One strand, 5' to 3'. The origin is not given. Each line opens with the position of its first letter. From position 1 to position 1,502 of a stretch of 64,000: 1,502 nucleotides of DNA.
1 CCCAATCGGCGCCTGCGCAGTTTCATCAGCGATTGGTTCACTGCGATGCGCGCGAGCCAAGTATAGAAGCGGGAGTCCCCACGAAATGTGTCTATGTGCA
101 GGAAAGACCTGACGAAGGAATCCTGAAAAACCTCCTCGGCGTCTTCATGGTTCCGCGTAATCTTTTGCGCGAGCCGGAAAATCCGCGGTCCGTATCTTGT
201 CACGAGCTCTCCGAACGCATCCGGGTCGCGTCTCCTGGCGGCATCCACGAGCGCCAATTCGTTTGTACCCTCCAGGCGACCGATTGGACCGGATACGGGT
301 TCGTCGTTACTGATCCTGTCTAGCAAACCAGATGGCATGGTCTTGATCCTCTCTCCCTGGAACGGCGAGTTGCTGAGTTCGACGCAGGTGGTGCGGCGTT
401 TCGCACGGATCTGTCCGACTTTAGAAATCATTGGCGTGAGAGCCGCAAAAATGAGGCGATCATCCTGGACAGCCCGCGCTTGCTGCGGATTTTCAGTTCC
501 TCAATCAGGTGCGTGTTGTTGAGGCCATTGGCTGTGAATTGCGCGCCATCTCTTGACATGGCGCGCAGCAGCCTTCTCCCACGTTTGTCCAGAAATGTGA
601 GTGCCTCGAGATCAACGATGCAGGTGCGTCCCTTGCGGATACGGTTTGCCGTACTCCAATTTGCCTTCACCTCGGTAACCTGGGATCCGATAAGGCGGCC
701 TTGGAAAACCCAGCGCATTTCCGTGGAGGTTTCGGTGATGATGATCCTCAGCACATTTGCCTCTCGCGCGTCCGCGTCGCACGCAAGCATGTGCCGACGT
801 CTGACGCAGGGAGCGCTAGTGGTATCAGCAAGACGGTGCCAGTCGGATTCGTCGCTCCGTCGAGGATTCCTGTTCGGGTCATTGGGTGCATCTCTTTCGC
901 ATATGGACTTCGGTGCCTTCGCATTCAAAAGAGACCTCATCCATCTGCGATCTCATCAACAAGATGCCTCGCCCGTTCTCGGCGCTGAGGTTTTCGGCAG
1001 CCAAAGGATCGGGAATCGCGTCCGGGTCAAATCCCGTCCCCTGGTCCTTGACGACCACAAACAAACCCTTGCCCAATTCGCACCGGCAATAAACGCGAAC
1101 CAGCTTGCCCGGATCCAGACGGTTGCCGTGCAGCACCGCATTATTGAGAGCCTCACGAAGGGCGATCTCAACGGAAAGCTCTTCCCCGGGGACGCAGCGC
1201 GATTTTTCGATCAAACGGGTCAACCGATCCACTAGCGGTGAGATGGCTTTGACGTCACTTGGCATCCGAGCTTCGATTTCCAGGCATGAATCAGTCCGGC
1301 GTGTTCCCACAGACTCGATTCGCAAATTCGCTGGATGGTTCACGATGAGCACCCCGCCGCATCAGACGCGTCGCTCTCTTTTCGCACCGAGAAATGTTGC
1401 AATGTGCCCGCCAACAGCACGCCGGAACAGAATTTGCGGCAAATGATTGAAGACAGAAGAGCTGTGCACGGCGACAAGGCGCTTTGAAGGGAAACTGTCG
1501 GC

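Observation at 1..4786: Sigma-54 / GAF-activator control of a partner-switching module adjacent to an ECF sigma factor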

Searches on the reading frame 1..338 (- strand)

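Call 5: search_protein_families(library=pfam, proteins=[window:1-338:-], max_evalue=0.01)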
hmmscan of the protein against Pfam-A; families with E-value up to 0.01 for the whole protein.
window:1-338:- (112 aa): 1 family
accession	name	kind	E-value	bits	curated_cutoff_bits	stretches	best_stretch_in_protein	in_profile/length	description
PF04542.20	Sigma70_r2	-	2.5e-17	62.9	24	1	45-111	1-69/71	Sigma-70 region 2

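Call 6: search_protein_families(library=ncbifam, proteins=[window:1-338:-], max_evalue=0.01)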
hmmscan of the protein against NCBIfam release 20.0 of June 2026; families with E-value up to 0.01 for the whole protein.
window:1-338:- (112 aa): 66 families (the best 25 are shown)
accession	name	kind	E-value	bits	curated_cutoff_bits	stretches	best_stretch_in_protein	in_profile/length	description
NF008888.0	PRK11922.1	equivalog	9.3e-27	94.1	204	1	23-111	13-101/231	RNA polymerase sigma factor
TIGR02939.1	RpoE_Sigma70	equivalog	6.9e-20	71.9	236.15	1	25-103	5-83/190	RNA polymerase sigma factor RpoE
NF004113.0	PRK05602.1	equivalog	5e-19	68.8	208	1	25-111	30-117/211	RNA polymerase sigma factor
NF007223.0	PRK09641.1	equivalog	8.3e-19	68.1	209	1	30-111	8-89/187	RNA polymerase sigma factor SigW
NF007225.0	PRK09643.1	equivalog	4.8e-18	65.6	190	1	28-111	15-98/204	RNA polymerase sigma factor SigM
TIGR02948.1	SigW_bacill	equivalog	1.8e-17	64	243.1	1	31-111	9-89/187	RNA polymerase sigma factor SigW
NF007216.0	PRK09638.1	equivalog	6.4e-15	55.4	194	1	26-111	4-89/180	RNA polymerase sigma factor SigY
TIGR02954.1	Sig70_famx3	hypoth_equivalog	1.5e-14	54.1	188.5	1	26-110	2-86/170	RNA polymerase sigma-70 factor, TIGR02954 family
TIGR02937.1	sigma70-ECF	superfamily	9.4e-14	51.4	42.9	1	40-111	1-72/165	sigma-70 family RNA polymerase sigma factor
NF007229.0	PRK09647.1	equivalog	1e-13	51.1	265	1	29-110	32-113/220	RNA polymerase sigma factor SigE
NF006930.0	PRK09415.1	subfamily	3.6e-13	49.7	198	1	40-105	16-81/179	RNA polymerase factor sigma C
NF009166.1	PRK12513.1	equivalog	4.8e-13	49.3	206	1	29-110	11-92/193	RNA polymerase sigma factor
NF007222.0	PRK09640.1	equivalog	1.2e-12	47.7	194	1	38-111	24-97/188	RNA polymerase sigma factor SigX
TIGR02985.1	Sig70_bacteroi1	subfamily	2.8e-12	47.1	126.4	1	41-111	2-72/162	RNA polymerase sigma-70 factor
TIGR02989.1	Sig-70_gvs1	subfamily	1.2e-11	44.8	124.55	1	41-111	2-72/158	RNA polymerase sigma-70 factor, Rhodopirellula/Verrucomicrobium family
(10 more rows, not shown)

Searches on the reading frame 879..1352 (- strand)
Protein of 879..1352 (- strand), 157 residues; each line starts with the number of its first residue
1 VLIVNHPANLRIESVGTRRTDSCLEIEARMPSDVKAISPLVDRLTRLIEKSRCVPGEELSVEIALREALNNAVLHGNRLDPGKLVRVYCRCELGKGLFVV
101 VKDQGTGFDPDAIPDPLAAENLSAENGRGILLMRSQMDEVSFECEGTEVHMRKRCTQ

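Call 5: search_protein_families(library=pfam, proteins=[window:879-1352:-], max_evalue=0.01)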
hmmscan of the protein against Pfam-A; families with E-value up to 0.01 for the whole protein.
window:879-1352:- (157 aa): 2 families
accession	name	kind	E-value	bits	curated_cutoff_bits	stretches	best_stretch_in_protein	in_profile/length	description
PF13581.12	HATPase_c_2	-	9.2e-24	84.3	27.4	1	31-153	2-127/127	Histidine kinase-like ATPase domain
PF02518.31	HATPase_c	-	1.3e-05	26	26.4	1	58-141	3-92/111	Histidine kinase-, DNA gyrase B-, and HSP90-like ATPase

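Call 6: search_protein_families(library=ncbifam, proteins=[window:879-1352:-], max_evalue=0.01)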
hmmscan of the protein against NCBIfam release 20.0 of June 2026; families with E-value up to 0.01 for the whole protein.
window:879-1352:- (157 aa): 3 families
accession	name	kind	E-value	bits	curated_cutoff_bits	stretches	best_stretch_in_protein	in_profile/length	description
TIGR01925.2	spIIAB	equivalog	6.9e-10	39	135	1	61-155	38-136/137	anti-sigma F factor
NF003144.0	PRK04069.1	equivalog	5e-09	35.7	145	1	61-154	43-142/161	anti-sigma B factor RsbW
TIGR01924.1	rsbW_low_gc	equivalog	3.3e-05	23.4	155.05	1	60-153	42-141/159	anti-sigma B factor RsbW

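Call 47: search_solved_structures(query=window:879-1352:-, max_evalue=0.01, show_alignments=1)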
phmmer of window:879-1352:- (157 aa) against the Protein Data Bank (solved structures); distinct sequences matched with E-value up to 0.01: 6.
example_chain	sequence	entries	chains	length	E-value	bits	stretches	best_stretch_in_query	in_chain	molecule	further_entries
9qih_A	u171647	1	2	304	3.5e-11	46.5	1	96-153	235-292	SenB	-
1til_A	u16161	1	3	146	3.7e-07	33.4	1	59-154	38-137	Anti-sigma F factor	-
1l0o_A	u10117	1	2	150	4e-07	33.3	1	59-154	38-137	Anti-sigma F factor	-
1th8_A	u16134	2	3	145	5.2e-07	32.9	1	59-153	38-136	Anti-sigma F factor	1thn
1tid_A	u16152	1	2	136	9.3e-07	32.1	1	59-153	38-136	Anti-sigma F factor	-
6m36_A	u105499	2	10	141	0.00049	23.3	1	56-152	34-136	Serine-protein kinase RsbW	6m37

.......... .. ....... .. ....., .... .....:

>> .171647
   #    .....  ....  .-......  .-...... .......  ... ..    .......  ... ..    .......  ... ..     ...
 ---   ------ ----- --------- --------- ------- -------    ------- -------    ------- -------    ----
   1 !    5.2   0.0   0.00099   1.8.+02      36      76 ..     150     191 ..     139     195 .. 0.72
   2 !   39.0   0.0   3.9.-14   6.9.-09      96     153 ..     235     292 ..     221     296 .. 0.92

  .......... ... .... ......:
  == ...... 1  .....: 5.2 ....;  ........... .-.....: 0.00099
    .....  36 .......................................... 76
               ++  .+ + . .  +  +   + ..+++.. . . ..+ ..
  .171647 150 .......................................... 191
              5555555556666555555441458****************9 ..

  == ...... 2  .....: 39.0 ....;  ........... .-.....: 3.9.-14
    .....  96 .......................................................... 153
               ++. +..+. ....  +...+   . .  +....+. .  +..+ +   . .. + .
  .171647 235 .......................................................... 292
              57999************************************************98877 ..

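Call 66: find_homologous_proteins(query=window:879-1352:-, max_evalue=0.00001)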
Query window:879-1352:- (157 aa): 1243 proteins with E <= 0.00001 among 1266 candidates; the best 120 are listed.
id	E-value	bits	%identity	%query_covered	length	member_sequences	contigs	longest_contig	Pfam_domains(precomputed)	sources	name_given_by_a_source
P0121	3.0e-96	337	99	98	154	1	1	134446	PF13581.13,PF02518.32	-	-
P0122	1.5e-78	280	82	98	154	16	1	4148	PF13581.13,PF02518.32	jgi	jgi:serine/threonine-protein kinase RsbW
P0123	1.9e-78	279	84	98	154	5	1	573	PF13581.13,PF02518.32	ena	-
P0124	3.3e-78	279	90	91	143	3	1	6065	PF13581.13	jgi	jgi:serine/threonine-protein kinase RsbW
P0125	5.1e-78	278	82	98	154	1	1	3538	PF13581.13,PF02518.32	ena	-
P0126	8.3e-78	277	82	100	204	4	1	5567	PF13581.13,PF02518.32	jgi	-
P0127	7.0e-77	274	83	98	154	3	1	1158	PF13581.13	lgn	-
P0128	4.2e-76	272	83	99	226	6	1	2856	PF13581.13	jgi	jgi:serine/threonine-protein kinase RsbW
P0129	7.3e-76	271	80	100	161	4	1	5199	PF13581.13,PF02518.32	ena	-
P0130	1.3e-74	267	81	98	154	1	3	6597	PF13581.13,PF02518.32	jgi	jgi:serine/threonine-protein kinase RsbW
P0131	1.4e-74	267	79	98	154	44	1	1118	PF13581.13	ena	-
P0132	2.5e-74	266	81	98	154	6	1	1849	PF13581.13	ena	-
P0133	2.8e-74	266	80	98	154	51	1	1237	PF13581.13,PF02518.32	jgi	jgi:serine/threonine-protein kinase RsbW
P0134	5.2e-74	265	78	100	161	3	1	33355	PF13581.13,PF02518.32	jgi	jgi:serine/threonine-protein kinase RsbW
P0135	1.0e-73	264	78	100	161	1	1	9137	PF13581.13,PF02518.32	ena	-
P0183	1.1e-63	232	73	97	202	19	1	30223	PF13581.13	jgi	-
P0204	1.2e-59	219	67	97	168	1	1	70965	PF13581.13,PF02518.32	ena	-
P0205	1.6e-59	218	80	81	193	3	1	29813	PF13581.13,PF02518.32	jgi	jgi:serine/threonine-protein kinase RsbW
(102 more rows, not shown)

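Call 67: find_encoding_contigs(protein=P0204, flank=7000, max_places=1)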
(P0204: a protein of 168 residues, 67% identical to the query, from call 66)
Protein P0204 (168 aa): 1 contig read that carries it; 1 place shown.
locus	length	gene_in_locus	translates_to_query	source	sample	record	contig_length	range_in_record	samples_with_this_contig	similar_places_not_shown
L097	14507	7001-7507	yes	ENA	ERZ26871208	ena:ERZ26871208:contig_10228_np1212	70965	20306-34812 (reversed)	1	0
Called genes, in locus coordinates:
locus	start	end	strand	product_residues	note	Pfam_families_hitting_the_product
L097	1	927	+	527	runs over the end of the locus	PF01590:GAF, PF13185:GAF_2, PF13492:GAF_3 (weak), PF01078:Mg_chelatase (faint), PF00158:Sigma54_activat, PF14532:Sigma54_activ_2, PF07728:AAA_5 (weak), PF25601:AAA_lid_14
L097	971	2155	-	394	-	PF00989:PAS, PF13188:PAS_8 (weak), PF08448:PAS_4, PF13426:PAS_9, PF07228:SpoIIE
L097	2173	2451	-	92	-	-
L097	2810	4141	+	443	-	PF04055:Radical_SAM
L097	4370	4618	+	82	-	PF11154:DUF2934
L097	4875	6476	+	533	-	PF06609:TRI12, PF00083:Sugar_tr, PF07690:MFS_1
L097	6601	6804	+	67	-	-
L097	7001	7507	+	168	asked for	PF13581:HATPase_c_2, PF02518:HATPase_c (weak)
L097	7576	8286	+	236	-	PF04542:Sigma70_r2, PF08281:Sigma70_r4_2, PF04545:Sigma70_r4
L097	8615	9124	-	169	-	PF22381:Staph_reg_Sar_Rot (weak), PF01047:MarR, PF12802:MarR_2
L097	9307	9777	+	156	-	PF07681:DoxX, PF04173:DoxD (weak)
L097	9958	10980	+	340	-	PF00296:Bac_luciferase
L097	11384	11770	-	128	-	-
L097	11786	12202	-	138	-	-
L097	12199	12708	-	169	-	-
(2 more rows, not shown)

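Call 68: find_encoding_contigs(protein=P0205, flank=7000, max_places=1)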
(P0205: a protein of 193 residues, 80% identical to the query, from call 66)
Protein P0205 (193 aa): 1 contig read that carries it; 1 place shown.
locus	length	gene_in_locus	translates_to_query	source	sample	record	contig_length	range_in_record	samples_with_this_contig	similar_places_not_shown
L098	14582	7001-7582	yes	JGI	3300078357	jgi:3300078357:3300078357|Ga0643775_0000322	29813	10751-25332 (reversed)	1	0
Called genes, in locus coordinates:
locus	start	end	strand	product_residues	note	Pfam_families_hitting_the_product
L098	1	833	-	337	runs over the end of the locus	PF02517:Rce1-like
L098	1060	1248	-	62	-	-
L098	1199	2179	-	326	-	-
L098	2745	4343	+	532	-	PF01590:GAF, PF13185:GAF_2, PF13492:GAF_3, PF00158:Sigma54_activat, PF01078:Mg_chelatase (faint), PF14532:Sigma54_activ_2, PF07728:AAA_5, PF25601:AAA_lid_14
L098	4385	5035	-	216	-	PF00440:TetR_N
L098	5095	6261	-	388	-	PF13188:PAS_8 (weak), PF00989:PAS, PF08448:PAS_4, PF13426:PAS_9, PF07228:SpoIIE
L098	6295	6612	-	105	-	-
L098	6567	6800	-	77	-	-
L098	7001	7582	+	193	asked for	PF13581:HATPase_c_2, PF02518:HATPase_c (weak)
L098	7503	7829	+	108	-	-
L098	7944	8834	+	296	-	PF04542:Sigma70_r2, PF04545:Sigma70_r4, PF08281:Sigma70_r4_2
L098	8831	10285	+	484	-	PF02321:OEP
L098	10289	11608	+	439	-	PF25919:BSH_CusB (faint), PF25917:BSH_RND (weak), PF25876:HH_MFP_RND (weak), PF25954:Beta-barrel_RND_2 (faint), PF25963:Beta-barrel_AAEA (weak)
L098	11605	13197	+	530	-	PF06609:TRI12, PF00083:Sugar_tr, PF07690:MFS_1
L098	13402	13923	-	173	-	PF11528:DUF3224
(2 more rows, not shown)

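Call 69: find_encoding_contigs(protein=P0183, flank=7000, max_places=1)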
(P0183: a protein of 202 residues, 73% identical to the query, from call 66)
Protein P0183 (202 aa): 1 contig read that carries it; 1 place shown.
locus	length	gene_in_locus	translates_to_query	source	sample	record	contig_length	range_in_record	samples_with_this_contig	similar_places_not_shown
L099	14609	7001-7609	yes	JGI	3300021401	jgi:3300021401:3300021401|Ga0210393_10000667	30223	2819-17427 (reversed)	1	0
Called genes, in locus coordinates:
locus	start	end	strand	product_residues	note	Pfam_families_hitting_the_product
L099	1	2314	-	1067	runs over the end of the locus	PF00873:ACR_tran, PF03176:MMPL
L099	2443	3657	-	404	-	PF25917:BSH_RND, PF25876:HH_MFP_RND, PF25944:Beta-barrel_RND, PF25967:RND-MFP_C, PF25989:YknX_C (weak)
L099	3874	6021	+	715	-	PF13185:GAF_2, PF01590:GAF, PF13492:GAF_3 (weak), PF01590:GAF, PF13185:GAF_2, PF00158:Sigma54_activat, PF14532:Sigma54_activ_2, PF25601:AAA_lid_14, +2 more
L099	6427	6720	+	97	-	-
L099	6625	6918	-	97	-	-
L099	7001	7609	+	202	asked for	PF13581:HATPase_c_2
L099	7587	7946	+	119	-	-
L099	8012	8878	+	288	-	PF04542:Sigma70_r2, PF04545:Sigma70_r4, PF08281:Sigma70_r4_2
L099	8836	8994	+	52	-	-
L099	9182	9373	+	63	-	-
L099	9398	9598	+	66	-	-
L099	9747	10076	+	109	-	-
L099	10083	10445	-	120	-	PF12844:HTH_19, PF13560:HTH_31, PF01381:HTH_3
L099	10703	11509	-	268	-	PF00165:HTH_AraC (weak), PF12833:HTH_18, PF00165:HTH_AraC (weak)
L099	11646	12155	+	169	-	PF00190:Cupin_1 (weak), PF07883:Cupin_2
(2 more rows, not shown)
